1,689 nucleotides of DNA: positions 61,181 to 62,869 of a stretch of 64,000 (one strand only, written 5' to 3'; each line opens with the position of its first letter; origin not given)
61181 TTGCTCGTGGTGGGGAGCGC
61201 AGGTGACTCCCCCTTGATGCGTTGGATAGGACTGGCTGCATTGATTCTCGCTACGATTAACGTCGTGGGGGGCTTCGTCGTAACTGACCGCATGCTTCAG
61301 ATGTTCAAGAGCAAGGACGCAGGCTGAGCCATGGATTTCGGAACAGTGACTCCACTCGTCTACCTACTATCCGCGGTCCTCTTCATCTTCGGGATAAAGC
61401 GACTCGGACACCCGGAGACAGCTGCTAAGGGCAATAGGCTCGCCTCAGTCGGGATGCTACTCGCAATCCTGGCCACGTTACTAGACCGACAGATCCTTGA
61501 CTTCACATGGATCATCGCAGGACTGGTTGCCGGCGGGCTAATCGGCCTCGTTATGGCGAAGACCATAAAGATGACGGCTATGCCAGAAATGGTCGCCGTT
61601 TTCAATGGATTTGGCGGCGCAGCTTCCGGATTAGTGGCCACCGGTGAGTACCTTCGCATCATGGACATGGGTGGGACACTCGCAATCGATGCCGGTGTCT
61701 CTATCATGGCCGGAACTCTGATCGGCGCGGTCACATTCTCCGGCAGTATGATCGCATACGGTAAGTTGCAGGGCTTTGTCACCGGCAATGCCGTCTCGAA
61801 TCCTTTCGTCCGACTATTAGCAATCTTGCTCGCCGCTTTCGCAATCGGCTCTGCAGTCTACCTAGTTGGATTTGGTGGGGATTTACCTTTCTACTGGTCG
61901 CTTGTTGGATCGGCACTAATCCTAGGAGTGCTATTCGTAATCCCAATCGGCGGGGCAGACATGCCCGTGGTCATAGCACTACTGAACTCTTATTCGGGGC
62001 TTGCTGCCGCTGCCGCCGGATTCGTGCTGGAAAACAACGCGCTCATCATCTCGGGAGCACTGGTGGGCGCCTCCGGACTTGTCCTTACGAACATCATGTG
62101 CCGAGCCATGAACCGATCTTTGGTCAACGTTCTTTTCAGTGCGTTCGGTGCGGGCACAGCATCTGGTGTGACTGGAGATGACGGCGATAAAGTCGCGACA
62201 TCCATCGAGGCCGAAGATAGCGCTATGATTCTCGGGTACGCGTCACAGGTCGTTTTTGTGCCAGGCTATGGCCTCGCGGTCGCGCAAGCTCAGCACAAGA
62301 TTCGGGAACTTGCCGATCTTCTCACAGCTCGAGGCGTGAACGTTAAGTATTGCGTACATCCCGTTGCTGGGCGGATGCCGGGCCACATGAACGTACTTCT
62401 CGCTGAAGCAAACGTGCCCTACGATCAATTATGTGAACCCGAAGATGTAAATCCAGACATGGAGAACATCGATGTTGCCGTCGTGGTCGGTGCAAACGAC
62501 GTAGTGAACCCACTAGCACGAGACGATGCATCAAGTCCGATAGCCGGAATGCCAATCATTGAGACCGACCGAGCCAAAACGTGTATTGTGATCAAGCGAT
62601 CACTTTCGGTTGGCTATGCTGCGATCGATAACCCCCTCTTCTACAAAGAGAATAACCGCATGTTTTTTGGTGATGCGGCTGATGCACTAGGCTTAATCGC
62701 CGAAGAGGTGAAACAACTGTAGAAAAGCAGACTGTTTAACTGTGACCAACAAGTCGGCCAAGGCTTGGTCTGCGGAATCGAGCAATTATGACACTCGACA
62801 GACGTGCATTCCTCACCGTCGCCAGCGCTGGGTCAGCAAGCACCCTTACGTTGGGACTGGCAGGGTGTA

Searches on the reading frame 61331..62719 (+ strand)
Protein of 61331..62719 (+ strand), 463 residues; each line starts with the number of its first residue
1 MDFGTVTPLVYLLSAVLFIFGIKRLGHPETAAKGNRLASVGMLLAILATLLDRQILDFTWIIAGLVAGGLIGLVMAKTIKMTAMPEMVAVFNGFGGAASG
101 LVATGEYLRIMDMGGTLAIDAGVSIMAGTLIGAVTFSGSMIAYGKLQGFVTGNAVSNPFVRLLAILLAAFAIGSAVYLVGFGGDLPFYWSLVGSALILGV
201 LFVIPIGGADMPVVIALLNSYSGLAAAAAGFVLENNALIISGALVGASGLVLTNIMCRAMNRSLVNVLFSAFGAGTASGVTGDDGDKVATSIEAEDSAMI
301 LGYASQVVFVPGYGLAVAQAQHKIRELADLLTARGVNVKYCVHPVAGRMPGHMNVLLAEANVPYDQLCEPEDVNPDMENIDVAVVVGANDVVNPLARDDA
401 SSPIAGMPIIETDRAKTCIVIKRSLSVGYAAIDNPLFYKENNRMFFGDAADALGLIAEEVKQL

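Call 31: search_protein_families(library=ncbifam, proteins=[window:61331-62719:+], max_evalue=1e-8)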
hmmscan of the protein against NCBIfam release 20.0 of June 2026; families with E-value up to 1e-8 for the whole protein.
window:61331-62719:+ (463 aa): 1 family
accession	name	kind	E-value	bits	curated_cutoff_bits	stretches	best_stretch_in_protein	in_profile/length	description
NF006974.0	PRK09444.1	equivalog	1.9e-132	442.8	689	1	9-456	8-456/460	Re/Si-specific NAD(P)(+) transhydrogenase subunit beta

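Call 54: find_encoding_contigs(protein=window:61331-62719:+, flank=10000, max_places=2)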
Protein window:61331-62719:+ (463 aa): 4 contigs read that carry it; 2 places shown.
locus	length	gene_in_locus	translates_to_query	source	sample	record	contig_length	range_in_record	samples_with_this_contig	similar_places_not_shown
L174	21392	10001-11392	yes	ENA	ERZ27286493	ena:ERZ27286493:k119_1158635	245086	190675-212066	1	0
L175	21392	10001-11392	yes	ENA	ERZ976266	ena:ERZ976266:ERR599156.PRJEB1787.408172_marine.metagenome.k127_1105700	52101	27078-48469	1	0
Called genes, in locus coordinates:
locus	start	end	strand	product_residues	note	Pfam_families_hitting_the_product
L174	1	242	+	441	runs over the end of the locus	PF00282:Pyridoxal_deC, PF00266:Aminotran_5, PF01212:Beta_elim_lyase (weak), PF00155:Aminotran_1_2 (faint)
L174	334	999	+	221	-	PF13462:Thioredoxin_4, PF01323:DSBA (faint)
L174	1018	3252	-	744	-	PF01839:FG-GAP (faint), PF13517:FG-GAP_3, PF07593:UnbV_ASPIC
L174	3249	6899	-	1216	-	PF01839:FG-GAP (faint), PF13517:FG-GAP_3, PF07593:UnbV_ASPIC, PF13517:FG-GAP_3, PF07593:UnbV_ASPIC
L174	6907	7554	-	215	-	-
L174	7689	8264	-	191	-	-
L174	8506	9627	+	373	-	PF05222:AlaDh_PNT_N, PF02826:2-Hacid_dh_C (faint), PF01262:AlaDh_PNT_C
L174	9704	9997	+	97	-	PF12769:PNTB_4TM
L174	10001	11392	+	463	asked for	PF02233:PNTB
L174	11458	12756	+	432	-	PF03841:SelA (weak)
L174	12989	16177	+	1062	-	PF02012:BNR (faint), PF13088:BNR_2 (faint), PF15902:Sortilin-Vps10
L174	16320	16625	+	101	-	-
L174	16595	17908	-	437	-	PF07690:MFS_1, PF11700:ATG22, PF13347:MFS_2, PF11700:ATG22, PF07690:MFS_1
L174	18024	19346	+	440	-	PF00733:Asn_synthase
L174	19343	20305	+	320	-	-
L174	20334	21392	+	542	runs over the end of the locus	PF00070:Pyr_redox (faint), PF00890:FAD_binding_2 (faint), PF01266:DAO, PF01494:FAD_binding_3 (faint), PF04820:Trp_halogenase (faint), PF07992:Pyr_redox_2 (faint), PF13450:NAD_binding_8 (weak)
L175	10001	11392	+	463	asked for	PF02233:PNTB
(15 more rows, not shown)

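Call 56: search_protein_families(library=ncbifam, proteins=[L174:11458-12753:+], max_evalue=0.001)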
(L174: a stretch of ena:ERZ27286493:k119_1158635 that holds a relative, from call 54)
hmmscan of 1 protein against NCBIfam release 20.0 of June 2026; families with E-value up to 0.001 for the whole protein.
L174:11458-12753:+ (432 aa): 4 families
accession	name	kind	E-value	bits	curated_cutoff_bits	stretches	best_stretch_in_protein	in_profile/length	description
TIGR01437.1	selA_rel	subfamily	1.2e-42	146.2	385.3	1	67-398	9-327/363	DgaE family pyridoxal phosphate-dependent ammonia lyase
NF047797.1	glminPNH3LysDgaE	equivalog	6.9e-33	114.1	600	1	57-419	2-343/367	D-glucosaminate-6-phosphate ammonia lyase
TIGR00474.1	selA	equivalog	4.5e-10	39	267.9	1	233-332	243-337/455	L-seryl-tRNA(Sec) selenium transferase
TIGR03576.1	pyridox_MJ0158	hypoth_equivalog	4.4e-08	32.7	304.45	1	232-340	157-261/346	TIGR03576 family pyridoxal phosphate-dependent enzyme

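Call 57: search_protein_families(library=pfam, proteins=[L174:11458-12753:+], max_evalue=0.001)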
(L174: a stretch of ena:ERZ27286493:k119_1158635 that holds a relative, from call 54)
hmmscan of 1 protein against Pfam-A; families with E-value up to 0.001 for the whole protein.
L174:11458-12753:+ (432 aa): 1 family
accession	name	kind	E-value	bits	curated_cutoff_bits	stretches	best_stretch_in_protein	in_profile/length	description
PF03841.19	SelA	-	2.6e-07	30.4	22.8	1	233-331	168-261/367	L-seryl-tRNA selenium transferase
